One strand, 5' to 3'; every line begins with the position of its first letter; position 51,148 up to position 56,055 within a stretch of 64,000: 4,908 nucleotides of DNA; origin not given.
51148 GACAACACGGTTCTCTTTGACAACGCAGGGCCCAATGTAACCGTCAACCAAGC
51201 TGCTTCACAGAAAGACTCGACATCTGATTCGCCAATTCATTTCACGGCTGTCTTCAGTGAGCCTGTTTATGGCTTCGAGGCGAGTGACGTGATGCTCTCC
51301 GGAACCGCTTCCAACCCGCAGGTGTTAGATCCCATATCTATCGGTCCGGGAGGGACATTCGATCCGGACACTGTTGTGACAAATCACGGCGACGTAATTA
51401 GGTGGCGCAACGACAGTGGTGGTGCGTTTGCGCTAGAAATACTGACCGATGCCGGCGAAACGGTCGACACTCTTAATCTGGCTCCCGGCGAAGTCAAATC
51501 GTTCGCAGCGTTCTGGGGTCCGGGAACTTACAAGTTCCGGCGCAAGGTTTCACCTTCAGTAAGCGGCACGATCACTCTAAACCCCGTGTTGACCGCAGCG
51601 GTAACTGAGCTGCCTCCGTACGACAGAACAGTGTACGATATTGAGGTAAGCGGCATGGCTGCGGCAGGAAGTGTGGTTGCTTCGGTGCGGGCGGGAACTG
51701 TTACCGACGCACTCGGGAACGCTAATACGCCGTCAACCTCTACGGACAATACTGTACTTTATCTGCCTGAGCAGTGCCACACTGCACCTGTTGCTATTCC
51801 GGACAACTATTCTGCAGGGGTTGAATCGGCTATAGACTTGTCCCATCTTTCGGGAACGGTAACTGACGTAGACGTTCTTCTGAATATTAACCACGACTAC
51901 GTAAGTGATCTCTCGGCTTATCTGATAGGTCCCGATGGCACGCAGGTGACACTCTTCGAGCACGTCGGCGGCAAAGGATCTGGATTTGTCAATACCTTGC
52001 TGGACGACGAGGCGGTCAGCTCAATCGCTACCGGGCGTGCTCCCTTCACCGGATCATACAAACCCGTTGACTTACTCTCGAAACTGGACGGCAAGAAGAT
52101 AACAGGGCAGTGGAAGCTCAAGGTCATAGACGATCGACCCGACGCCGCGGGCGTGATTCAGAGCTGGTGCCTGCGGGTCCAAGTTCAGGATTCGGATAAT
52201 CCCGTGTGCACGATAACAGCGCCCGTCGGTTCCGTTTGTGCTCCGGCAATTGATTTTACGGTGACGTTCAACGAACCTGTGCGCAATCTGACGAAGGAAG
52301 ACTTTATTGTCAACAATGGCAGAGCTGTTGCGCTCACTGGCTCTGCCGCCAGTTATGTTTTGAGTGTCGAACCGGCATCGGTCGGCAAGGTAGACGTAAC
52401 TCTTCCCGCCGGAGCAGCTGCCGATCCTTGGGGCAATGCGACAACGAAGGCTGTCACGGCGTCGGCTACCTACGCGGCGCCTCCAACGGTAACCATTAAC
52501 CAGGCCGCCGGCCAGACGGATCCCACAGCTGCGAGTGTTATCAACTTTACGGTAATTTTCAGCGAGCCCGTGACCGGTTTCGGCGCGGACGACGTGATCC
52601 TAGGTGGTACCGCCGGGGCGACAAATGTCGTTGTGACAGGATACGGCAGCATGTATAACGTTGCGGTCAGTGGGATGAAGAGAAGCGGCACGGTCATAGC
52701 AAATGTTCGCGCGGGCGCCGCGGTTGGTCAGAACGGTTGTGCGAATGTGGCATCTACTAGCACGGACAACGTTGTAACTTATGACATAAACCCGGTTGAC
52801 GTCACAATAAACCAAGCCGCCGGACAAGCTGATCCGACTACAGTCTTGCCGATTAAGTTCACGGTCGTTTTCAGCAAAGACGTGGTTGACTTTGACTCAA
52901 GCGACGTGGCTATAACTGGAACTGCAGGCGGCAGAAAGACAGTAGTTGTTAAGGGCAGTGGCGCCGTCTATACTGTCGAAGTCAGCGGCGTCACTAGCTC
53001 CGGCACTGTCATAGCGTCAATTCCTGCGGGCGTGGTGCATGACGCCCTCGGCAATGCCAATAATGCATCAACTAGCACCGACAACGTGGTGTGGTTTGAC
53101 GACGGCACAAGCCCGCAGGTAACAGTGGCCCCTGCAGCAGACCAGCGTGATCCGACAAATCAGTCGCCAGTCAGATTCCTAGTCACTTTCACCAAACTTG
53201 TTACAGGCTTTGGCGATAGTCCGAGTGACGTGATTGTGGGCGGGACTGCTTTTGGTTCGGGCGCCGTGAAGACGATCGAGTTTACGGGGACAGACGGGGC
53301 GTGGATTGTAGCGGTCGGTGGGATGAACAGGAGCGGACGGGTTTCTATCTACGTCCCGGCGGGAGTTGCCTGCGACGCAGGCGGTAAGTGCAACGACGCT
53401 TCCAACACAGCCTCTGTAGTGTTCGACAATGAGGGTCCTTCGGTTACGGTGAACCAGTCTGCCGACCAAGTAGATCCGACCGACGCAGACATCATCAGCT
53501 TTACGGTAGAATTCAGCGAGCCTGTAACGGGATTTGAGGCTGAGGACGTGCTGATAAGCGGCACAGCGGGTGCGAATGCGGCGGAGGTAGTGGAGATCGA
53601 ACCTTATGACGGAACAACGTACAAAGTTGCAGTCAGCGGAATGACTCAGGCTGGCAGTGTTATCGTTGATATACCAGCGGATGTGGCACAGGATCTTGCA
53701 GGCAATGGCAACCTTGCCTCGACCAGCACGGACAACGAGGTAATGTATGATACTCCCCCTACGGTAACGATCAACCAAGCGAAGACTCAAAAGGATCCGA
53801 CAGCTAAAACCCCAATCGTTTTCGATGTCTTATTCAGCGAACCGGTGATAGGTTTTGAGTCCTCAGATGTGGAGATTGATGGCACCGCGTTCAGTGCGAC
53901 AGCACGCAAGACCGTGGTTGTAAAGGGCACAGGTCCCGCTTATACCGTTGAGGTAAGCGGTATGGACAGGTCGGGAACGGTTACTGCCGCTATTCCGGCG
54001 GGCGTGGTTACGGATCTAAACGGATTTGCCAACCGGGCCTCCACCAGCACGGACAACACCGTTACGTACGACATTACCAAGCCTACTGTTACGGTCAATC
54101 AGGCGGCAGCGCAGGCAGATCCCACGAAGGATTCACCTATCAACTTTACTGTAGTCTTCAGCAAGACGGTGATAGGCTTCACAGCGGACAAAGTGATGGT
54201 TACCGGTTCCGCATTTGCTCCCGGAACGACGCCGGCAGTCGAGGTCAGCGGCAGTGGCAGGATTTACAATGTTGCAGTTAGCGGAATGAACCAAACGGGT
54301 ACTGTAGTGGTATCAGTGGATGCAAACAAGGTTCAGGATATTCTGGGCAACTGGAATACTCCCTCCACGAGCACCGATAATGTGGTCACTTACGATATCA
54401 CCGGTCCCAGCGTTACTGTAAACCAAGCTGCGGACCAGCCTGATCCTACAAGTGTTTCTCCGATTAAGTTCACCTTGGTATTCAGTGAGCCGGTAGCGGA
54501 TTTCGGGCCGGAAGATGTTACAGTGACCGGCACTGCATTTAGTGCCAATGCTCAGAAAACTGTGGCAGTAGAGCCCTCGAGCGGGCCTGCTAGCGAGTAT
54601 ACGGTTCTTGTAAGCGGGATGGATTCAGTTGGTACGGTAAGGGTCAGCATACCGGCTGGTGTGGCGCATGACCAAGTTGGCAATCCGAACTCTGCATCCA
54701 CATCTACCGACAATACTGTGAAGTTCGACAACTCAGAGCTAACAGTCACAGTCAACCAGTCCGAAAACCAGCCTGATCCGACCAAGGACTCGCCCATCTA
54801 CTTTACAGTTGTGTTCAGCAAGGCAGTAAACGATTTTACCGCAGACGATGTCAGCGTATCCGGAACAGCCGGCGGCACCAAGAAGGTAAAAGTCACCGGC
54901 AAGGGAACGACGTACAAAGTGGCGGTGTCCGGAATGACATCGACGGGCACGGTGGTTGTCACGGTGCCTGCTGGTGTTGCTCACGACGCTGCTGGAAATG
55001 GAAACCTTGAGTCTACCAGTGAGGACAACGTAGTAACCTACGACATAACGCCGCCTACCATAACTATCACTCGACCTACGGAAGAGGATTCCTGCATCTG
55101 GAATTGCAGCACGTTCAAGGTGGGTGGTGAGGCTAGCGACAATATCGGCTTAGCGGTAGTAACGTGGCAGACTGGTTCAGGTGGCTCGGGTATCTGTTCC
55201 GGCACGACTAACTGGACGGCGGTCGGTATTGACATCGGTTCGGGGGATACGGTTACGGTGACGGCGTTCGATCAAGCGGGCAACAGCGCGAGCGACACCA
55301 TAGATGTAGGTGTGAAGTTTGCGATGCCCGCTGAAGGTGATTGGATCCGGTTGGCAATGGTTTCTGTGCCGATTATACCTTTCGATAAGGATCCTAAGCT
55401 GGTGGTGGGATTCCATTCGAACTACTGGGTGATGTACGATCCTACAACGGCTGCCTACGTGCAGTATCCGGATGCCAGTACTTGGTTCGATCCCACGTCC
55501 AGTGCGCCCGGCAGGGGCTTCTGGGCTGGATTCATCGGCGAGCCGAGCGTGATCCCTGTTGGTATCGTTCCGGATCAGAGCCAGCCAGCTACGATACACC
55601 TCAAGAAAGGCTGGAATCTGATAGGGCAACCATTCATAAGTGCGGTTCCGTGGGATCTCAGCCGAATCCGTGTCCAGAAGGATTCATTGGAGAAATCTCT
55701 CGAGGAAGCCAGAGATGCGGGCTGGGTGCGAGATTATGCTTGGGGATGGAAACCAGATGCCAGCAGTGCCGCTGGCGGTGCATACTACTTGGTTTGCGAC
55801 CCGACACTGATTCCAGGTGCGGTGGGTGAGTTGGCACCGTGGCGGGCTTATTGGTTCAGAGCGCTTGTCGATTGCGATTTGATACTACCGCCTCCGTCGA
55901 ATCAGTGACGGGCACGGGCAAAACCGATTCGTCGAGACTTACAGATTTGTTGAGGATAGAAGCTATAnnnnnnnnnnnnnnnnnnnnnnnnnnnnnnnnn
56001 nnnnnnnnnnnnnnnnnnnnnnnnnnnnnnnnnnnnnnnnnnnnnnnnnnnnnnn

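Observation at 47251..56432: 8.7-kb gene for a 2885-aa secreted mosaic surface protein plus an overlapping small 'cap-domain' lipoprotein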

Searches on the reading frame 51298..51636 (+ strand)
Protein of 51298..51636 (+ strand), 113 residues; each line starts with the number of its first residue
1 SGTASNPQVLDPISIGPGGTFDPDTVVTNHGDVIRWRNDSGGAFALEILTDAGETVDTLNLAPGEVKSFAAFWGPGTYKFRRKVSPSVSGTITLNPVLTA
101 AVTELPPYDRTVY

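Call 13: search_protein_families(library=pfam, proteins=[window:51298-51636:+], max_evalue=5)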
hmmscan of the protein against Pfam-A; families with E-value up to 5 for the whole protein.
seq(113 aa): 0 families

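Call 78: search_solved_structures(query=window:51298-51636:+, max_evalue=10)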
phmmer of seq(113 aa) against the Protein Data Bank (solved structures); distinct sequences matched with E-value up to 10: 6.
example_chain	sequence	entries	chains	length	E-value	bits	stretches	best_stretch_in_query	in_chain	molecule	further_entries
4cja_A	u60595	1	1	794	0.00024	24.9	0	30-86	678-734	BURRH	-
4cj9_A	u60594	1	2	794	0.00032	24.5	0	30-86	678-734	BURRH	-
1bxu_A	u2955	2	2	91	0.071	16.9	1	20-81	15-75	PLASTOCYANIN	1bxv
9cck_A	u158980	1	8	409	0.51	14.2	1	20-95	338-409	Copper-containing nitrite reductase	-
1j5c_A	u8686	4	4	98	0.81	13.5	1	20-80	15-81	PLASTOCYANIN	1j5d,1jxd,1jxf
1m9w_A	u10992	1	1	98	0.81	13.5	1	20-80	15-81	plastocyanin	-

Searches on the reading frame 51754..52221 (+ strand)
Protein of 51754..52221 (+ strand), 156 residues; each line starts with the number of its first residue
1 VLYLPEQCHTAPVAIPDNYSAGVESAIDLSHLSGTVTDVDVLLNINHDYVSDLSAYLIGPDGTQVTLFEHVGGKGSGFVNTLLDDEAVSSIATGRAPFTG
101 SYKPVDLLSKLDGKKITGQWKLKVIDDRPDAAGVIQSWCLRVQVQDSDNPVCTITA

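Call 79: search_solved_structures(query=window:51754-52221:+, max_evalue=0.01)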
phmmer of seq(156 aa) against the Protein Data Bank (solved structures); distinct sequences matched with E-value up to 0.01: 0.

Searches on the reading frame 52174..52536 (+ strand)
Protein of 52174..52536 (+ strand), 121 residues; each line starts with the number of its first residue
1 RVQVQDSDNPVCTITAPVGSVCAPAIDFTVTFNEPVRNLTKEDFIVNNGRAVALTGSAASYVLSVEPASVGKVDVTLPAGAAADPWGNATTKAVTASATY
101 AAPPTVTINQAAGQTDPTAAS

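Call 13: search_protein_families(library=pfam, proteins=[window:52174-52536:+], max_evalue=5)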
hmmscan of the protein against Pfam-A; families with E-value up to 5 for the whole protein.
seq(121 aa): 1 family
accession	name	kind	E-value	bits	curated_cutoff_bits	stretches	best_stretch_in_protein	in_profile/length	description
PF19078.6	Big_12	-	9.5e-06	26.2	27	1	9-95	4-96/102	Bacterial Ig-like domain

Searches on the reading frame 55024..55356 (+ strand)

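Call 13: search_protein_families(library=pfam, proteins=[window:55024-55356:+], max_evalue=5)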
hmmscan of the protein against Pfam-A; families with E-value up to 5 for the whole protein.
seq(111 aa): 5 families
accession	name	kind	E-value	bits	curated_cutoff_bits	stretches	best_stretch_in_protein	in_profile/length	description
PF09136.16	Glucodextran_B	-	0.001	19.4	27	1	11-98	1-82/83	Glucodextranase, domain B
PF17957.7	Big_7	-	0.0022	19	24.1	1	11-79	1-68/70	Bacterial Ig domain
PF02494.22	HYR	-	0.0057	17.4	21.7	1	71-96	56-80/81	HYR domain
PF12604.14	gp37_C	-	0.03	14.9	22.5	1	67-109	12-61/95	Tail fibre protein gp37 C terminal domain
PF19077.6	Big_13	-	0.066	14.1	27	1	30-95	30-98/102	Bacterial Ig-like domain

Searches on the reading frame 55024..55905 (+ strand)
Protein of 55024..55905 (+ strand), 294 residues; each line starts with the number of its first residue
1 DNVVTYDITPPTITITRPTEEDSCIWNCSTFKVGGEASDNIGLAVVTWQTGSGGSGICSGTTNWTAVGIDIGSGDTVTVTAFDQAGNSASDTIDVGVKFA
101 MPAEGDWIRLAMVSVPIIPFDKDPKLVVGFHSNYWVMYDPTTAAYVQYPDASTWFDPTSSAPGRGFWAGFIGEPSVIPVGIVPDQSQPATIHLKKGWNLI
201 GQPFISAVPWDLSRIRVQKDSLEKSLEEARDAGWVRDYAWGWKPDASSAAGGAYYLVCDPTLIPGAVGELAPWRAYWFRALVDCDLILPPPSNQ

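Call 18: find_homologous_proteins(query=window:55024-55905:+, max_evalue=0.001)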
Query seq(294 aa) (294 aa): 8 proteins with E <= 0.001 among 2349 candidates.
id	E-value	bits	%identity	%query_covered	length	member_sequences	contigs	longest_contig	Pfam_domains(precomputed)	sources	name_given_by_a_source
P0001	2.5e-75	272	48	91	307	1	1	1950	PF09136.17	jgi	jgi:hypothetical protein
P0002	4.5e-64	235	43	98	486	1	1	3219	-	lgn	-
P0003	2.6e-61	226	39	97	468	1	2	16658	-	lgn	-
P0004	9.7e-60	221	41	96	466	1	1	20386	-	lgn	-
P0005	4.5e-47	179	51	61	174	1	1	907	-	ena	-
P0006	7.0e-17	80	48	30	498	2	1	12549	PF00413.31,PF17957.8,PF09136.17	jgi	jgi:hypothetical protein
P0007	4.4e-7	48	51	23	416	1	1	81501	PF09136.17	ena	-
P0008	1.0e-4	40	41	34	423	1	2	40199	-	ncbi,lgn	-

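Call 20: find_encoding_contigs(protein=P0004, flank=10000, max_places=3)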
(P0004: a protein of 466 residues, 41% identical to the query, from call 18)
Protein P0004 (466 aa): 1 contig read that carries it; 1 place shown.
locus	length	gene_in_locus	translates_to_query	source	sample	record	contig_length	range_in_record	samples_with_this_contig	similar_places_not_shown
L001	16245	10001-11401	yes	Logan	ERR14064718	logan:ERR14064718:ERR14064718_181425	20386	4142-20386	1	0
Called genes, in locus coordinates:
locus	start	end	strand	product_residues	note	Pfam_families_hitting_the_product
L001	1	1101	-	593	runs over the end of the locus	PF07719:TPR_2 (faint), PF13181:TPR_8 (faint), PF13414:TPR_11 (faint), PF13432:TPR_16 (faint), PF14559:TPR_19 (faint), PF13431:TPR_17 (faint), PF17957:Big_7, PF01522:Polysacc_deac_1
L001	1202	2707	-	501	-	-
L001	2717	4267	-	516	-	-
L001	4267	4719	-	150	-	PF00254:FKBP_C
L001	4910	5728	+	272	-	-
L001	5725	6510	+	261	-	PF13489:Methyltransf_23, PF07021:MetW (weak), PF13649:Methyltransf_25, PF13847:Methyltransf_31, PF08241:Methyltransf_11, PF08242:Methyltransf_12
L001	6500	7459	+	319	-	-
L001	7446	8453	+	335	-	PF00294:PfkB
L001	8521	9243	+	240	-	PF13371:TPR_9 (faint), PF13424:TPR_12 (faint), PF13428:TPR_14 (faint), PF13429:TPR_15 (faint), PF07719:TPR_2 (faint), PF13414:TPR_11, PF13432:TPR_16 (weak), PF14559:TPR_19 (weak), +5 more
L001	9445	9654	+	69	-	PF00313:CSD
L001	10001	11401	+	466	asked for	-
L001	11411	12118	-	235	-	PF00027:cNMP_binding, PF13545:HTH_Crp_2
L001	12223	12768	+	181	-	-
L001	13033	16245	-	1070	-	?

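Call 21: find_encoding_contigs(protein=P0003, flank=10000, max_places=3)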
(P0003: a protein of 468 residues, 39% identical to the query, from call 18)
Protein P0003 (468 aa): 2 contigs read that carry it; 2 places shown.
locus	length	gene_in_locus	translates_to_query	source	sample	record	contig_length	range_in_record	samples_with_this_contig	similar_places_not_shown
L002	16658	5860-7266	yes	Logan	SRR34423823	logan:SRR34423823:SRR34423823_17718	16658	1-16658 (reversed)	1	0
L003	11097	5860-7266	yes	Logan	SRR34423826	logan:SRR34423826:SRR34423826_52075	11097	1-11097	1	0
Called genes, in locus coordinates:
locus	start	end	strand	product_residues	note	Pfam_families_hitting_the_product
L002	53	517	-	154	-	PF00254:FKBP_C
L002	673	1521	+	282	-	-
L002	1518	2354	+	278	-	PF13489:Methyltransf_23, PF07021:MetW (weak), PF13847:Methyltransf_31, PF08241:Methyltransf_11, PF08242:Methyltransf_12, PF13649:Methyltransf_25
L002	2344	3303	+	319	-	-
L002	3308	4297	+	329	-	PF00294:PfkB, PF08543:Phos_pyr_kin (weak)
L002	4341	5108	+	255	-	PF13371:TPR_9 (faint), PF00515:TPR_1 (faint), PF07719:TPR_2 (faint), PF23914:TPR_CcmH_CycH (weak), PF13428:TPR_14 (weak), PF13414:TPR_11, PF13432:TPR_16, PF14559:TPR_19 (weak), +4 more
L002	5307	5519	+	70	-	PF00313:CSD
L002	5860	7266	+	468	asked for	-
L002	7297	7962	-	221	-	PF00027:cNMP_binding, PF13545:HTH_Crp_2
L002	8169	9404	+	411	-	PF01261:AP_endonuc_2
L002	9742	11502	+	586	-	PF17297:PEPCK_N, PF00821:PEPCK_GTP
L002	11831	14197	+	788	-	PF00999:Na_H_Exchanger, PF03446:NAD_binding_2 (faint), PF02254:TrkA_N, PF03807:F420_oxidored (faint), PF02254:TrkA_N, PF02080:TrkA_C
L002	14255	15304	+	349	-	PF00248:Aldo_ket_red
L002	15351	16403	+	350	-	PF08240:ADH_N, PF16912:Glu_dehyd_C, PF00107:ADH_zinc_N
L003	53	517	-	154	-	PF00254:FKBP_C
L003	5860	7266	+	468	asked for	-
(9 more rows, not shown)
